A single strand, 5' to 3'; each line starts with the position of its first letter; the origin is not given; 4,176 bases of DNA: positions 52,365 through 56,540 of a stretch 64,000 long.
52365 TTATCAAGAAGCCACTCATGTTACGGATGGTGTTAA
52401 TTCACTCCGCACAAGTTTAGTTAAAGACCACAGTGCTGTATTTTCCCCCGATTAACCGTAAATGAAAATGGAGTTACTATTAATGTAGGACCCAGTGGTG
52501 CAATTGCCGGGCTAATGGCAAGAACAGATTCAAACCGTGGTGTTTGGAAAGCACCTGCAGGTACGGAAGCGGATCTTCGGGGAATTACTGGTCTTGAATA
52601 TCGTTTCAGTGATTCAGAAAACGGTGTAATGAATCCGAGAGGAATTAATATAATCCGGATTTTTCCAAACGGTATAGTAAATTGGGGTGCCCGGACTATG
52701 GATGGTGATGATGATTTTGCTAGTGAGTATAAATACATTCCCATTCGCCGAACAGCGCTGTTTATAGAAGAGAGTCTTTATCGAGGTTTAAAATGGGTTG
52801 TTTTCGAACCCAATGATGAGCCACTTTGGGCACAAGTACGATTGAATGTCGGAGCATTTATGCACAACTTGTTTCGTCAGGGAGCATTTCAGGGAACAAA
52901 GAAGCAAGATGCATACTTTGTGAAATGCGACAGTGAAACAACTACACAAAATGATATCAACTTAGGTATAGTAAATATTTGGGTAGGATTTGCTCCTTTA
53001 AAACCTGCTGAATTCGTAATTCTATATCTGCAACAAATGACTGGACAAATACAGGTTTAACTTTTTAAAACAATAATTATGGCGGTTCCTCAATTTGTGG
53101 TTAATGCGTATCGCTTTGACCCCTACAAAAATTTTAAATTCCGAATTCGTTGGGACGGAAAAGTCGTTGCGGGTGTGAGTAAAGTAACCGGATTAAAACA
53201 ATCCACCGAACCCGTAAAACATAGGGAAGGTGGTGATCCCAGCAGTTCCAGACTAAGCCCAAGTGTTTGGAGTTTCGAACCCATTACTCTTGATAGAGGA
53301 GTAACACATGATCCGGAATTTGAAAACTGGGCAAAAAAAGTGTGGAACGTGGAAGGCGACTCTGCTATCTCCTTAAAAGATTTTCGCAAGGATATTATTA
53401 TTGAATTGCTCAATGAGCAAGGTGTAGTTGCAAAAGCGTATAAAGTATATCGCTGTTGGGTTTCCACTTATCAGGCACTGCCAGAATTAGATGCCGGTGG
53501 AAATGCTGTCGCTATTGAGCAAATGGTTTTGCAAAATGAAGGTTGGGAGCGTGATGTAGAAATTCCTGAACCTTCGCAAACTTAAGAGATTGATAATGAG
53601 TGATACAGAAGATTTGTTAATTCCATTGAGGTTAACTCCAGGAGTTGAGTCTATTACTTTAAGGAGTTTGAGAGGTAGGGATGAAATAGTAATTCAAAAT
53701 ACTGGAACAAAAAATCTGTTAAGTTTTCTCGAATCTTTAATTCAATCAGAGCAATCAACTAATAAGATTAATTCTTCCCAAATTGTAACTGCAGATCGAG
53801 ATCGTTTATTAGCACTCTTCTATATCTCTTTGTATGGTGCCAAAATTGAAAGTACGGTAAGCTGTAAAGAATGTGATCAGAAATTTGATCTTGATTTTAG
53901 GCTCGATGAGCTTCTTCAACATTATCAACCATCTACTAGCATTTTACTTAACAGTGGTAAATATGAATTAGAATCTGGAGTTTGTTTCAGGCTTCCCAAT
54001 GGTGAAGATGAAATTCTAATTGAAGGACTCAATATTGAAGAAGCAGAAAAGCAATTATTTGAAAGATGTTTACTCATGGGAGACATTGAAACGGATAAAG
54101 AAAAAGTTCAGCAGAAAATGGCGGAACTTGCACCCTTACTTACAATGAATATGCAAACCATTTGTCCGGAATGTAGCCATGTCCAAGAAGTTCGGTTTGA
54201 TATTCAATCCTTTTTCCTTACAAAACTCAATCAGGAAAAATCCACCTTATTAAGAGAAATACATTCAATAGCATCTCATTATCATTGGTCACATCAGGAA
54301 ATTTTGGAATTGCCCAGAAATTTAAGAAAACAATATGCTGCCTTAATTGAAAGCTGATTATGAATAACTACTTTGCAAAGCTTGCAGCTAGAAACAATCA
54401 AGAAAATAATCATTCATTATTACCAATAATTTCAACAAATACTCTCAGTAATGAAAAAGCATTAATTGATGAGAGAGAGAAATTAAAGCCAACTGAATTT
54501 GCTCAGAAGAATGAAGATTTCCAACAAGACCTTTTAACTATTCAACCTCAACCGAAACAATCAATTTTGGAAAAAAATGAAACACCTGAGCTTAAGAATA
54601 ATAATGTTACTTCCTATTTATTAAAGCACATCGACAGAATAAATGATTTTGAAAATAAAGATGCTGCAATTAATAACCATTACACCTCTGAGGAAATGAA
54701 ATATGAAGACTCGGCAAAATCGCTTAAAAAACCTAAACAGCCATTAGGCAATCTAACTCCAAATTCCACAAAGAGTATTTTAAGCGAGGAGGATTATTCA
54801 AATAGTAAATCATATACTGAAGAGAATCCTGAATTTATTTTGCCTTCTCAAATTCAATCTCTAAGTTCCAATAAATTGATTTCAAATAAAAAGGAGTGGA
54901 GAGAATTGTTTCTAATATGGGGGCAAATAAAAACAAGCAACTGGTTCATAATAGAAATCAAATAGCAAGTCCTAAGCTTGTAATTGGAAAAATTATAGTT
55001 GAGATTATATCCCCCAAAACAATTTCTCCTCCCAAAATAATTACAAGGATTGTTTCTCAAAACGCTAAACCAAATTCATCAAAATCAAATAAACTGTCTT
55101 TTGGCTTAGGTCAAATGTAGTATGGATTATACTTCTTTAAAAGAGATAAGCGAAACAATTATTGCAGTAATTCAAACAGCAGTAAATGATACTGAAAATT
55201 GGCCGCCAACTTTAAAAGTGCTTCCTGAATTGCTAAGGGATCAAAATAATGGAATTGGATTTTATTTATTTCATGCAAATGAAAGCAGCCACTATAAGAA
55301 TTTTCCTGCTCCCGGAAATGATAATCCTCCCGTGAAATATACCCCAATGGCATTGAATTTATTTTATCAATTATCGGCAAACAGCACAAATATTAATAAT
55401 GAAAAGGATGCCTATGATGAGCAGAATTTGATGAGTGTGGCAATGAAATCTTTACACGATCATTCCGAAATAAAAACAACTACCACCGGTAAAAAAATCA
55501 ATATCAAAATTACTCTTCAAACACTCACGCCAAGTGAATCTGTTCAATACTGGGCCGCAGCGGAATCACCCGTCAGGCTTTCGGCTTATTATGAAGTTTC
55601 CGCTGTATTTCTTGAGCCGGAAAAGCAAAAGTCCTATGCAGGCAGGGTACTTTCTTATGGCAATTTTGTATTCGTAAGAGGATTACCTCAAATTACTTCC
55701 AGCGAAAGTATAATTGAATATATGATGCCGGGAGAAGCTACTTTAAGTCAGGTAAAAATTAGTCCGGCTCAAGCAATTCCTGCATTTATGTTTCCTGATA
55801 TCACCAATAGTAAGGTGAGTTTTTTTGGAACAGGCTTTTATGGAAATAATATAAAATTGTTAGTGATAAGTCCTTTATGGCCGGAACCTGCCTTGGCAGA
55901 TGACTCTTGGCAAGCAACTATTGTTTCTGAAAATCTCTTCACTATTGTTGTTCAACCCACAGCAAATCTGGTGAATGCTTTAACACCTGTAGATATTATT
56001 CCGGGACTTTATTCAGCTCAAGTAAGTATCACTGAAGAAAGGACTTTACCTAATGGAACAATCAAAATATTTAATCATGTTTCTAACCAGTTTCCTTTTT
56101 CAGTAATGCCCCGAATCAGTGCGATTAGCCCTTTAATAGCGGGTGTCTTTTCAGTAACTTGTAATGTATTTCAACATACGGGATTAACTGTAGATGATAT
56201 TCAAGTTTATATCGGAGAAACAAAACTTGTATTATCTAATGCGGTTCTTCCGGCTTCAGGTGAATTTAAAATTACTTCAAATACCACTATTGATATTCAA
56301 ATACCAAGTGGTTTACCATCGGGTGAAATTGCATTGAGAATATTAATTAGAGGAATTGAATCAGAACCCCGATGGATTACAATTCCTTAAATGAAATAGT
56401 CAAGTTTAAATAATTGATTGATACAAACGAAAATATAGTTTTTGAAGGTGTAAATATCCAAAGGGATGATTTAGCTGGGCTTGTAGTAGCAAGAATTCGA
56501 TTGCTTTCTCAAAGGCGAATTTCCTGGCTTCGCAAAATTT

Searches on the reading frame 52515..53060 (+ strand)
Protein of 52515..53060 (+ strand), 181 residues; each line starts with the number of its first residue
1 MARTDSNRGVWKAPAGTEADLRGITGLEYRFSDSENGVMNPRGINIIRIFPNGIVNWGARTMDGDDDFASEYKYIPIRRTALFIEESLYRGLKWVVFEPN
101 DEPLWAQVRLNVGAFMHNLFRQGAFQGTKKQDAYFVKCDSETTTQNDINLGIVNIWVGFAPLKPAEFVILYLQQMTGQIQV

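Call 97: search_protein_families(library=pfam, proteins=[window:52515-53060:+], max_evalue=0.0001)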
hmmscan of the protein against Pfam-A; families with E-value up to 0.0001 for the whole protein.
window:52515-53060:+ (181 aa): 1 family
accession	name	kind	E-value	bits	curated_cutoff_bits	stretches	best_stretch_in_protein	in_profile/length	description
PF17482.7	Phage_sheath_1C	-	3.7e-10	40.2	26.9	1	70-170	4-99/104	Phage tail sheath C-terminal domain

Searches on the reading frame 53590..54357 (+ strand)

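Call 97: search_protein_families(library=pfam, proteins=[window:53590-54357:+], max_evalue=0.0001)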
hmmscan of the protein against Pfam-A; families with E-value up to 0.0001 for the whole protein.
window:53590-54357:+ (255 aa): 2 families
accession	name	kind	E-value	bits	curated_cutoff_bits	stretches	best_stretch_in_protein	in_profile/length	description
PF12322.14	T4_baseplate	-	1.2e-09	38.6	24.5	1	39-161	37-147/219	T4 bacteriophage base plate protein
PF20546.3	DUF6760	-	7.1e-05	23.2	27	0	216-253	6-43/89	Family of unknown function (DUF6760)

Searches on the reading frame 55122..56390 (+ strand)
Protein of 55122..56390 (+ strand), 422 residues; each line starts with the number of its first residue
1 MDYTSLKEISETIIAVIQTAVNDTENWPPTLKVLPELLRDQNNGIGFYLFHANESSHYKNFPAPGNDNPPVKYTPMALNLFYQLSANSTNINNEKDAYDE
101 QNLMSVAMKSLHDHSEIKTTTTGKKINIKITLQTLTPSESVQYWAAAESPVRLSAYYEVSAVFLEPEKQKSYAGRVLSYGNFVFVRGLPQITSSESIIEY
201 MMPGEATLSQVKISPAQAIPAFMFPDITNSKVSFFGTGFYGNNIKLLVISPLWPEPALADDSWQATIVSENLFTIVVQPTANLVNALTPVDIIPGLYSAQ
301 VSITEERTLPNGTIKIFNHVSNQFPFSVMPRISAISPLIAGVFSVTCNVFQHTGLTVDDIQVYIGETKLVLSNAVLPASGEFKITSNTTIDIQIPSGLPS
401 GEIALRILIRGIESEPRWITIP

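Call 97: search_protein_families(library=pfam, proteins=[window:55122-56390:+], max_evalue=0.0001)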
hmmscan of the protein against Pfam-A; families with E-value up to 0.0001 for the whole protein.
window:55122-56390:+ (422 aa): 1 family
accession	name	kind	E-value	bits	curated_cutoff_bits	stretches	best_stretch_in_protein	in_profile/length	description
PF14065.11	Pvc16_N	-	7.4e-21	75.1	27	1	11-176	4-178/180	Pvc16 N-terminal domain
